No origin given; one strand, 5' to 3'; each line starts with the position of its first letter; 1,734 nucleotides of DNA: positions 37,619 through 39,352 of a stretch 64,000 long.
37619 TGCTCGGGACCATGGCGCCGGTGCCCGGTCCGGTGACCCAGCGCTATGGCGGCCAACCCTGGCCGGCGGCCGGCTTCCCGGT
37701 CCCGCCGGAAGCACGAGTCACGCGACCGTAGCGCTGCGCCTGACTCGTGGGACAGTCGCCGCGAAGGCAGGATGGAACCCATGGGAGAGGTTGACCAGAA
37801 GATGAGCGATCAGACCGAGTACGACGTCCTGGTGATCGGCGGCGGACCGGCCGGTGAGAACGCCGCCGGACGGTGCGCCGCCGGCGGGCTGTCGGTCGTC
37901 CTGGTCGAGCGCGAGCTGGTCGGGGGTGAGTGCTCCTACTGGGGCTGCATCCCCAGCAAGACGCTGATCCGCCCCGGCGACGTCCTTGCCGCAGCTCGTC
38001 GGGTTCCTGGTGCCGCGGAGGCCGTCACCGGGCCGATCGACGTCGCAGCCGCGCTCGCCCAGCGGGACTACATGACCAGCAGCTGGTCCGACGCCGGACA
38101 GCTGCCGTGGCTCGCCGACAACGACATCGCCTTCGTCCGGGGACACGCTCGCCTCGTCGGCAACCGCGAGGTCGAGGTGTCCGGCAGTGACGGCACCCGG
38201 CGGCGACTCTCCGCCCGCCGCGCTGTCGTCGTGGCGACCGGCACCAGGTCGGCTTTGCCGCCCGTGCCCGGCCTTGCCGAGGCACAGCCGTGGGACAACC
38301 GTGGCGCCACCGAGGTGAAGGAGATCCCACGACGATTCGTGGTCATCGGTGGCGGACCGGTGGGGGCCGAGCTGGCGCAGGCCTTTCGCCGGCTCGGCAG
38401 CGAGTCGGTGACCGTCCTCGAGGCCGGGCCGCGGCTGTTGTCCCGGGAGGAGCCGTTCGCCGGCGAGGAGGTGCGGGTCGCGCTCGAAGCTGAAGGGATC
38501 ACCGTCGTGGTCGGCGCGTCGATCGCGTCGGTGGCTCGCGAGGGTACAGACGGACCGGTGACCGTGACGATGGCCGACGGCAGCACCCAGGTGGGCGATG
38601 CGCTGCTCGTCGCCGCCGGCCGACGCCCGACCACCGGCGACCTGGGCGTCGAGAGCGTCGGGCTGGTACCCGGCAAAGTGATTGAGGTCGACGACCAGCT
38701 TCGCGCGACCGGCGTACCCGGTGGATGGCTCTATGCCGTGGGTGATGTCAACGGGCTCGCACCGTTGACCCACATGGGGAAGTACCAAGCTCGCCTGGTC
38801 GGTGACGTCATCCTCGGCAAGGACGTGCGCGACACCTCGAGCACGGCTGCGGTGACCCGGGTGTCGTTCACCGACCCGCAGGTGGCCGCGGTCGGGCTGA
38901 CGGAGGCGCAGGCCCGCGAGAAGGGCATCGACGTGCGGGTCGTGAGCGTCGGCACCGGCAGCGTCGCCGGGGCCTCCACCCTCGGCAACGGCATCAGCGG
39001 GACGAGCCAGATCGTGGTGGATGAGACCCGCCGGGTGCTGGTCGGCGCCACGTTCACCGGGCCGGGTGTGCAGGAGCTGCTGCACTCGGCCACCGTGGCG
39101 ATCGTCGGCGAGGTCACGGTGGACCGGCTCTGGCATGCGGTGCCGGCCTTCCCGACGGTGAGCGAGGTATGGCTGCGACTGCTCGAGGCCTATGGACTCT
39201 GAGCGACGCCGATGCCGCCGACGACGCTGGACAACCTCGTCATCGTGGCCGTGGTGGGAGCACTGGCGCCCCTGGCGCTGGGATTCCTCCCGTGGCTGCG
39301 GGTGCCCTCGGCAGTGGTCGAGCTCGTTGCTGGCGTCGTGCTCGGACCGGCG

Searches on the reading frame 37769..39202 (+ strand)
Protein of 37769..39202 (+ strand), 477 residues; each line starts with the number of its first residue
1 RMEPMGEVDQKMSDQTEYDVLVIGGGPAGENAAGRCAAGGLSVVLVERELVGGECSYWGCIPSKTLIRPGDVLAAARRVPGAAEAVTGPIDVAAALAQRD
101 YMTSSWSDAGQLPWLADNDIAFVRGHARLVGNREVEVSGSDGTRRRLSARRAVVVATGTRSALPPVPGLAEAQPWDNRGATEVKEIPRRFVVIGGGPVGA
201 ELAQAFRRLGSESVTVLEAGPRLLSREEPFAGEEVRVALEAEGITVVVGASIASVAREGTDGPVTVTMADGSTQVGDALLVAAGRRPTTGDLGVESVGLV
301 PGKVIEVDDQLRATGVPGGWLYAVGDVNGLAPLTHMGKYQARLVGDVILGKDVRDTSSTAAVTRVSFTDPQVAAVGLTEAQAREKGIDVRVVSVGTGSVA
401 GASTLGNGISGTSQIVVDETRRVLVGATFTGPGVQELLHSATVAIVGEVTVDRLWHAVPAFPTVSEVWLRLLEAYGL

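Call 3: search_protein_families(library=pfam, proteins=[window:37769-39202:+], max_evalue=0.01)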
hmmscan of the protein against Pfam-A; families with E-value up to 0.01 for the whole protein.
window:37769-39202:+ (477 aa): 17 families
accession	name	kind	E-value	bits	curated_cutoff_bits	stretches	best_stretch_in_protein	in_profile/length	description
PF07992.20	Pyr_redox_2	-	1.6e-50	172.6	26.1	1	18-336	1-286/291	Pyridine nucleotide-disulphide oxidoreductase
PF02852.28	Pyr_redox_dim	-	5.9e-22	78.4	25.3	1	363-468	2-106/110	Pyridine nucleotide-disulphide oxidoreductase, dimerisation domain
PF00070.33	Pyr_redox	-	2e-15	57.5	22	1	189-270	1-81/82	Pyridine nucleotide-disulphide oxidoreductase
PF13738.12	Pyr_redox_3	-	1.9e-07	31.1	30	1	151-318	126-300/305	Pyridine nucleotide-disulphide oxidoreductase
PF01134.28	GIDA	-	4.2e-07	29.8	22.1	1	19-159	1-150/391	Glucose inhibited division protein A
PF00890.30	FAD_binding_2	-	6e-06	26.1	20.4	1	19-51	1-33/414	FAD binding domain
PF13450.12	NAD_binding_8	-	2.7e-05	24.8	21.9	0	192-223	1-31/68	NAD(P)-binding Rossmann-like domain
PF12831.13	FAD_oxidored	-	2.7e-05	24.1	27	1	19-56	1-39/416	FAD dependent oxidoreductase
PF03486.20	HI0933_like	-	5.7e-05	23.1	50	0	19-49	2-32/244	HI0933-like protein Rossmann domain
PF01494.25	FAD_binding_3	-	0.00014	21.6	22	0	17-48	1-32/349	FAD binding domain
PF13434.12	Lys_Orn_oxgnase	-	0.00039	20.1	21.3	1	134-217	133-219/339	L-lysine 6-monooxygenase/L-ornithine 5-monooxygenase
PF02254.24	TrkA_N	-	0.00049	20.8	23.8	0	190-225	1-35/116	TrkA-N domain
PF01262.27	AlaDh_PNT_C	-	0.00052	19.9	23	0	187-237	28-78/214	Alanine dehydrogenase/PNT, C-terminal domain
PF01266.30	DAO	-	0.00055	20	27.9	1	19-57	1-40/353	FAD dependent oxidoreductase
PF01946.23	Thi4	-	0.0007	19.3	26.2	1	10-58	10-59/235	Thi4 family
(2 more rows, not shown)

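Call 50: find_homologous_proteins(query=window:37769-39202:+, max_evalue=1e-40)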
Query window:37769-39202:+ (477 aa): 7999 proteins with E <= 1e-40 among 8000 candidates; the best 120 are listed.
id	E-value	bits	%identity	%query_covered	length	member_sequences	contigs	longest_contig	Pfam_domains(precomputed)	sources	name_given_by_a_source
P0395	1.3e-298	1008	100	99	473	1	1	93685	PF13450.13,PF00890.31,PF02852.29,PF07992.21,PF00070.34,PF13738.13,PF01134.29,PF12831.14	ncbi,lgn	-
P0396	3.6e-225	766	78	97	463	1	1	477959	PF02852.29,PF07992.21,PF00070.34,PF01134.29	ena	-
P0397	4.1e-222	756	76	97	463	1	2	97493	PF02852.29,PF07992.21,PF00070.34,PF03486.21,PF05834.19,PF01134.29,PF12831.14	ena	-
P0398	2.0e-215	734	72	98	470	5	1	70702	PF13450.13,PF00890.31,PF02852.29,PF07992.21,PF00070.34,PF13738.13,PF03486.21,PF01134.29,PF12831.14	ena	-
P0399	4.8e-215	733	75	97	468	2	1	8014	PF02852.29,PF07992.21,PF00070.34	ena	-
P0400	8.5e-215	732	76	97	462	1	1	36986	PF00890.31,PF02852.29,PF07992.21,PF00070.34,PF13738.13,PF03486.21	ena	-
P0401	1.5e-214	731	74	97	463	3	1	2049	PF00890.31,PF02852.29,PF07992.21,PF00070.34,PF13738.13,PF03486.21,PF01134.29,PF12831.14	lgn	-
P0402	2.5e-214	731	75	97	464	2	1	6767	PF02852.29,PF07992.21,PF00070.34,PF13738.13,PF03486.21,PF01134.29,PF12831.14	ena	-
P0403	2.5e-214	731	74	97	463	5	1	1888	PF00890.31,PF02852.29,PF07992.21,PF00070.34,PF13738.13,PF03486.21,PF01134.29,PF12831.14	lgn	-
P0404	3.7e-214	730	74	97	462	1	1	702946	PF02852.29,PF07992.21,PF00070.34,PF03486.21,PF01134.29,PF12831.14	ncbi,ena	-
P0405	1.4e-213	728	74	97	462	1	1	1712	PF02852.29,PF07992.21,PF00070.34,PF13738.13,PF03486.21,PF01134.29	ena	-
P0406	4.6e-213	726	75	97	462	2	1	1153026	PF02852.29,PF07992.21,PF00070.34,PF03486.21,PF01134.29,PF12831.14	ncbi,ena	-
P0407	6.5e-213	726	72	98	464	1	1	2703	PF02852.29,PF07992.21,PF00070.34,PF01134.29,PF12831.14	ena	-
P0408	1.5e-212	725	72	98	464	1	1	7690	PF01266.31,PF02852.29,PF07992.21,PF00070.34,PF01134.29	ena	-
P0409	1.7e-212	725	74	97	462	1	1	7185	PF02852.29,PF07992.21,PF00070.34,PF13738.13,PF03486.21,PF01134.29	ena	-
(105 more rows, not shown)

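Call 51: find_encoding_contigs(protein=P0396, flank=10000, max_places=2)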
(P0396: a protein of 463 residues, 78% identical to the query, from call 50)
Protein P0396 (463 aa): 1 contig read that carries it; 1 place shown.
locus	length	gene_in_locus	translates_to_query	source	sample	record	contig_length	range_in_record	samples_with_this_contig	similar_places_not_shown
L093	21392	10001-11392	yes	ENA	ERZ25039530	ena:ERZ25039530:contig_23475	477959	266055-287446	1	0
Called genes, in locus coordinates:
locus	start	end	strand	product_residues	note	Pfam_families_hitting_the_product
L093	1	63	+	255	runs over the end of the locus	PF00230:MIP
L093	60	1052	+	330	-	PF02733:Dak1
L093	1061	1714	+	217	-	PF02734:Dak2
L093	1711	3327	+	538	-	PF05524:PEP-utilisers_N, PF00391:PEP-utilizers, PF02896:PEP-utilizers_C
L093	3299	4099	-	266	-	PF09339:HTH_IclR, PF12802:MarR_2 (weak), PF01614:IclR_C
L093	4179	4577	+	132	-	PF03610:EIIA-man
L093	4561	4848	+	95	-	PF00381:PTS-HPr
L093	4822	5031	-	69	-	PF13490:zf-HC2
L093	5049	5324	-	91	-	PF13490:zf-HC2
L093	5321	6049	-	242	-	PF04542:Sigma70_r2, PF08281:Sigma70_r4_2, PF04545:Sigma70_r4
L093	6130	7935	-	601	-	PF19291:TREH_N, PF00723:Glyco_hydro_15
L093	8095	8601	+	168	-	PF08534:Redoxin, PF00578:AhpC-TSA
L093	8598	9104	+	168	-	-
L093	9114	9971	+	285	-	PF00892:EamA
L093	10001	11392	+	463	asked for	PF01134:GIDA (faint), PF07992:Pyr_redox_2, PF00070:Pyr_redox, PF02852:Pyr_redox_dim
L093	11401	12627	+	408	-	PF00999:Na_H_Exchanger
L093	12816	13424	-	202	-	PF00578:AhpC-TSA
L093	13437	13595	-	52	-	-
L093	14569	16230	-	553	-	PF03928:HbpS-like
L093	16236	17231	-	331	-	PF03088:Str_synth (faint), PF08450:SGL, PF01436:NHL (faint)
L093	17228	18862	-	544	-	PF00732:GMC_oxred_N, PF00890:FAD_binding_2 (faint), PF01266:DAO (weak), PF12831:FAD_oxidored (faint), PF05199:GMC_oxred_C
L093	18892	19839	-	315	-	PF04199:Cyclase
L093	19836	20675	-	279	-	PF00106:adh_short (weak), PF13561:adh_short_C2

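Call 52: find_encoding_contigs(protein=P0406, flank=10000, max_places=2)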
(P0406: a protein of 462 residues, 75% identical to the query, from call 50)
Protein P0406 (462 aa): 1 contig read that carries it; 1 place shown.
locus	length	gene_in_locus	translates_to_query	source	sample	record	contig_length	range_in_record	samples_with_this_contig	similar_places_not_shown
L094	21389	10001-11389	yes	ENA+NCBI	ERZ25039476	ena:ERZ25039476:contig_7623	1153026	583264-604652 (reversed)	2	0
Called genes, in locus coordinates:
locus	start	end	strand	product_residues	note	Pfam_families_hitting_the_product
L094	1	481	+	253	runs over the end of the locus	-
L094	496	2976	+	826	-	-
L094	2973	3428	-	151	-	PF03061:4HBT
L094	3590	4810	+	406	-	PF03816:LytR_cpsA_psr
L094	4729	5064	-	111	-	PF13490:zf-HC2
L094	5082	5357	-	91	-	PF13490:zf-HC2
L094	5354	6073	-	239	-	PF04542:Sigma70_r2, PF08281:Sigma70_r4_2, PF04545:Sigma70_r4 (weak)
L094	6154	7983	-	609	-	PF19291:TREH_N, PF00723:Glyco_hydro_15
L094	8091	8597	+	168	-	PF08534:Redoxin (weak), PF00578:AhpC-TSA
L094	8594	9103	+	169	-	-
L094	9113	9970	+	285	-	PF00892:EamA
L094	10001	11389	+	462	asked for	PF01134:GIDA (faint), PF03486:HI0933_like (faint), PF07992:Pyr_redox_2, PF12831:FAD_oxidored (weak), PF00070:Pyr_redox, PF02852:Pyr_redox_dim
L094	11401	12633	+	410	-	PF00999:Na_H_Exchanger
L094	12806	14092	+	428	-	PF02720:DUF222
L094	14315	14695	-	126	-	PF00903:Glyoxalase, PF22677:Ble-like_N, PF18029:Glyoxalase_6 (weak)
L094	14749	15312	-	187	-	PF00578:AhpC-TSA (weak)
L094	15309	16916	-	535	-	PF08450:SGL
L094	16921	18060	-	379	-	PF03928:HbpS-like, PF07883:Cupin_2, PF02311:AraC_binding (weak), PF05899:Cupin_3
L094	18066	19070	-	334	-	PF08450:SGL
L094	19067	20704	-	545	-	PF00732:GMC_oxred_N, PF00890:FAD_binding_2 (faint), PF07992:Pyr_redox_2 (faint), PF12831:FAD_oxidored (faint), PF05199:GMC_oxred_C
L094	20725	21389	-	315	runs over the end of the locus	PF04199:Cyclase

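Call 57: find_encoding_contigs(protein=P0397, flank=8000, max_places=2)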
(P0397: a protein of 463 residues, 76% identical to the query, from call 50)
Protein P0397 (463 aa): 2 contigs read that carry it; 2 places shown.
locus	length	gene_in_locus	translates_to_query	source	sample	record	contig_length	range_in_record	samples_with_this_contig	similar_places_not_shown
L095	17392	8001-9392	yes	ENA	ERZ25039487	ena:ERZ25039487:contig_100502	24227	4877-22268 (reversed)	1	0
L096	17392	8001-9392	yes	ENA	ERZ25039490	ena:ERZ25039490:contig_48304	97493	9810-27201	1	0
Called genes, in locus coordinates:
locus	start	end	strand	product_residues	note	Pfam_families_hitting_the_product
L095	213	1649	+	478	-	PF13538:UvrD_C_2 (weak)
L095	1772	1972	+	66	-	-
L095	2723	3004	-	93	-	PF13490:zf-HC2 (weak)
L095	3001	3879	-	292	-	PF04542:Sigma70_r2, PF08281:Sigma70_r4_2, PF13490:zf-HC2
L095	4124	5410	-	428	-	PF00723:Glyco_hydro_15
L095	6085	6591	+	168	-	PF08534:Redoxin (weak), PF00578:AhpC-TSA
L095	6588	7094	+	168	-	-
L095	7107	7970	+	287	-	PF00892:EamA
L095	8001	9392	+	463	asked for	PF01134:GIDA (weak), PF03486:HI0933_like (faint), PF05834:Lycopene_cycl (faint), PF07992:Pyr_redox_2, PF12831:FAD_oxidored (weak), PF00070:Pyr_redox, PF02852:Pyr_redox_dim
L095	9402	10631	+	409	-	PF00999:Na_H_Exchanger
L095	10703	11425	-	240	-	PF00106:adh_short, PF01370:Epimerase (weak), PF08659:KR, PF13561:adh_short_C2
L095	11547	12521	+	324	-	PF12852:Cupin_6, PF00165:HTH_AraC (weak), PF12833:HTH_18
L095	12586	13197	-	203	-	PF11706:zf-CGNR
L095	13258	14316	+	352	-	PF14224:DUF4331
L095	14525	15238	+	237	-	PF07638:Sigma70_ECF (faint), PF04542:Sigma70_r2, PF08281:Sigma70_r4_2, PF04545:Sigma70_r4 (weak)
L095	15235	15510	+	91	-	PF13490:zf-HC2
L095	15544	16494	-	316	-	PF00903:Glyoxalase (weak), PF22658:YycE-like_N, PF00583:Acetyltransf_1, PF13673:Acetyltransf_10 (weak), PF13508:Acetyltransf_7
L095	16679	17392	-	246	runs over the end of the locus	PF00583:Acetyltransf_1, PF13673:Acetyltransf_10, PF12746:GNAT_acetyltran (weak), PF13508:Acetyltransf_7, PF13527:Acetyltransf_9 (weak)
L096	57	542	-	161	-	-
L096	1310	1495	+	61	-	-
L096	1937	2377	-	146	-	PF02353:CMAS, PF05899:Cupin_3 (weak)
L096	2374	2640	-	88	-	PF00550:PP-binding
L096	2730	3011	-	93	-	PF13490:zf-HC2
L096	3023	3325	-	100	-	PF13490:zf-HC2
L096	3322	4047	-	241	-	PF04542:Sigma70_r2, PF08281:Sigma70_r4_2, PF04545:Sigma70_r4 (weak)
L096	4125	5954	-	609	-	PF19291:TREH_N, PF00723:Glyco_hydro_15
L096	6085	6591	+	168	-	PF08534:Redoxin (weak), PF00578:AhpC-TSA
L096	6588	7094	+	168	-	-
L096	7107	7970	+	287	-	PF00892:EamA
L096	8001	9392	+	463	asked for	PF01134:GIDA (weak), PF03486:HI0933_like (faint), PF05834:Lycopene_cycl (faint), PF07992:Pyr_redox_2, PF12831:FAD_oxidored (weak), PF00070:Pyr_redox, PF02852:Pyr_redox_dim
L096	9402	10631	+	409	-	PF00999:Na_H_Exchanger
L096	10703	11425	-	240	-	PF00106:adh_short, PF01370:Epimerase (weak), PF08659:KR, PF13561:adh_short_C2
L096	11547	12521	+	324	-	PF12852:Cupin_6, PF00165:HTH_AraC (weak), PF12833:HTH_18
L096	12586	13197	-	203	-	PF11706:zf-CGNR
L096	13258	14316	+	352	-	PF14224:DUF4331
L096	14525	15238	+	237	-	PF07638:Sigma70_ECF (faint), PF04542:Sigma70_r2, PF08281:Sigma70_r4_2, PF04545:Sigma70_r4 (weak)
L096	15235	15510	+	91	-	PF13490:zf-HC2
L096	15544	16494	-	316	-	PF00903:Glyoxalase (weak), PF22658:YycE-like_N, PF00583:Acetyltransf_1, PF13673:Acetyltransf_10 (weak), PF13508:Acetyltransf_7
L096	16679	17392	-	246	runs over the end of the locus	PF00583:Acetyltransf_1, PF13673:Acetyltransf_10, PF12746:GNAT_acetyltran (weak), PF13508:Acetyltransf_7, PF13527:Acetyltransf_9 (weak)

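Call 58: find_encoding_contigs(protein=P0400, flank=8000, max_places=2)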
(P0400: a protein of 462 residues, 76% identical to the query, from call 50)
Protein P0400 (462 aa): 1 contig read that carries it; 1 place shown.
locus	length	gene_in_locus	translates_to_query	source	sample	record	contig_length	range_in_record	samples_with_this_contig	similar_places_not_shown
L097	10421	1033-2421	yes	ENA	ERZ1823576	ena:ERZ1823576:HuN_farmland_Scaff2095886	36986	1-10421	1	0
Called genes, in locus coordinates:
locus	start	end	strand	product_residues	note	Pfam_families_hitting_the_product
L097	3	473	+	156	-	?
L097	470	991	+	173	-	-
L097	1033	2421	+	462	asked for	PF00890:FAD_binding_2 (faint), PF03486:HI0933_like (faint), PF07992:Pyr_redox_2, PF13738:Pyr_redox_3 (faint), PF00070:Pyr_redox, PF02852:Pyr_redox_dim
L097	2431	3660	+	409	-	PF00999:Na_H_Exchanger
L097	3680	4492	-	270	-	PF00561:Abhydrolase_1, PF00975:Thioesterase (weak), PF12146:Hydrolase_4, PF12697:Abhydrolase_6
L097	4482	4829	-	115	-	PF04075:F420H2_quin_red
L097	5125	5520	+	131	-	PF00903:Glyoxalase, PF22677:Ble-like_N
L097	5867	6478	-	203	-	PF00578:AhpC-TSA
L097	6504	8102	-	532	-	PF08450:SGL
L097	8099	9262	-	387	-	PF03928:HbpS-like, PF12852:Cupin_6 (faint), PF03928:HbpS-like, PF07883:Cupin_2, PF02311:AraC_binding (weak), PF05899:Cupin_3 (weak)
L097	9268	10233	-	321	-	PF08450:SGL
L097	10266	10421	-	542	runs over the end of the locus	PF00732:GMC_oxred_N, PF00890:FAD_binding_2 (faint), PF01266:DAO (weak), PF07992:Pyr_redox_2 (faint), PF05199:GMC_oxred_C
